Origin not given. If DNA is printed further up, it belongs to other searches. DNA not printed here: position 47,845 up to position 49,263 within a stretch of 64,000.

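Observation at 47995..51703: A cytochrome / beta-barrel / cytochrome operon resembles a porin-cytochrome (Pcc-type) electron conduit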

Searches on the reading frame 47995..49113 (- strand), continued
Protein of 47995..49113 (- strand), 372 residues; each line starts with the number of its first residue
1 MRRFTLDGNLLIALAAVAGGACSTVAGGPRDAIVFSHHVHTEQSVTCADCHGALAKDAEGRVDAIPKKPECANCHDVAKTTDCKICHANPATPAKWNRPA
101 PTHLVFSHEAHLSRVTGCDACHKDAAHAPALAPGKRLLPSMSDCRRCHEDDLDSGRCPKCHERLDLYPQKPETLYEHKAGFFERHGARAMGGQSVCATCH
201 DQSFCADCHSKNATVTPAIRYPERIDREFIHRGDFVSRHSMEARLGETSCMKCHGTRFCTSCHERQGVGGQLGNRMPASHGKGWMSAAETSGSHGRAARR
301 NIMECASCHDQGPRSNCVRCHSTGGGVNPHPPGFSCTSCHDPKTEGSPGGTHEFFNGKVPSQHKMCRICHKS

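Call 51: list_cluster_members(proteins=[L017:9185-10222:+, L018:9186-10223:+, L017:7854-9182:+, window:47995-49110:-, window:50654-51703:-, window:50654-51694:-])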
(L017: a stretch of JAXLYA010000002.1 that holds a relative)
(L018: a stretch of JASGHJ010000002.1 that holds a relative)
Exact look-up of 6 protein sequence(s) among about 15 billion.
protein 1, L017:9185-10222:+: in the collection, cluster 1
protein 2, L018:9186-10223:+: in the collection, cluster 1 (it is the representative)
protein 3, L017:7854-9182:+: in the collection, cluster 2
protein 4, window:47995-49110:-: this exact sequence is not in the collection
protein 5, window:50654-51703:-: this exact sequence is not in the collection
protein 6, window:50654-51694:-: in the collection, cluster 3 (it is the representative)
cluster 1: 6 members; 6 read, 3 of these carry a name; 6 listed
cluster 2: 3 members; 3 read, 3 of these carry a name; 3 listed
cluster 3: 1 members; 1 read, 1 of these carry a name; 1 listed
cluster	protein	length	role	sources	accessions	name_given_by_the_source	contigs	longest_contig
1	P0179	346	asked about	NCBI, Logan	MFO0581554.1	MAG: hypothetical protein U0229_04705 [Anaeromyxobacter sp.]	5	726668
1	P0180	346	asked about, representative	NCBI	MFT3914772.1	MAG: cytochrome c3 family protein [Anaeromyxobacteraceae bacterium]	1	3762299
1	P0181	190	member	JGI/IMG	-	hypothetical protein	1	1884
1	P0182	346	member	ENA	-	-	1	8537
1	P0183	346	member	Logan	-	-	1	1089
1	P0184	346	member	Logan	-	-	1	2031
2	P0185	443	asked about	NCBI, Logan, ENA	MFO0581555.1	MAG: hypothetical protein U0229_04710 [Anaeromyxobacter sp.]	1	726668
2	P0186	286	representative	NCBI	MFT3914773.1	MAG: hypothetical protein QM704_11815 [Anaeromyxobacteraceae bacterium]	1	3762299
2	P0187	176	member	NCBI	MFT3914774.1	MAG: hypothetical protein QM704_11820 [Anaeromyxobacteraceae bacterium]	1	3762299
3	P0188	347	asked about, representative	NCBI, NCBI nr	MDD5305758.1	MAG: CxxxxCH/CxxCH domain-containing protein [Deltaproteobacteria bacterium] | CxxxxCH/CxxCH domain-containing protein [Deltaproteobacteria bacterium]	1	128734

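Call 57: find_encoding_contigs(protein=P0059, flank=6000, max_places=2)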
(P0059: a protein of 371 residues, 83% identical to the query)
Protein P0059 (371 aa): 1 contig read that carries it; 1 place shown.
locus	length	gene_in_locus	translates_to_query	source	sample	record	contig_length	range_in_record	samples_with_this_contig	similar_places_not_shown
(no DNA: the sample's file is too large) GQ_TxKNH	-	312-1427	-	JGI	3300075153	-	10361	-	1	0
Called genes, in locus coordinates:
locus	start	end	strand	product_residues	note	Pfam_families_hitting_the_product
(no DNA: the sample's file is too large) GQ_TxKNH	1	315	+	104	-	?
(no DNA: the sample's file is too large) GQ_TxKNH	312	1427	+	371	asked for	PF14522:Cytochrome_C7 (weak), PF14537:Cytochrom_c3_2 (faint), PF22113:Mtrc-MtrF_II-IV_dom (faint)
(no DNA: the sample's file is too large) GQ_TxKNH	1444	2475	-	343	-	PF00005:ABC_tran, PF13304:AAA_21 (faint)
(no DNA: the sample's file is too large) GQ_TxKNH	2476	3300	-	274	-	PF00528:BPD_transp_1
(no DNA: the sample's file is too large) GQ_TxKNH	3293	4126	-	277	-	PF00528:BPD_transp_1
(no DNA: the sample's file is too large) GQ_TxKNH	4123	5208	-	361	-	PF01547:SBP_bac_1, PF13531:SBP_bac_11, PF13416:SBP_bac_8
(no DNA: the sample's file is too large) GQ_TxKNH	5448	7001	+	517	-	PF00158:Sigma54_activat, PF14532:Sigma54_activ_2, PF07728:AAA_5 (weak), PF25601:AAA_lid_14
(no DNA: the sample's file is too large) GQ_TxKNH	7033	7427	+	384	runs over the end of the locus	PF04055:Radical_SAM, PF12836:HHH_3 (weak)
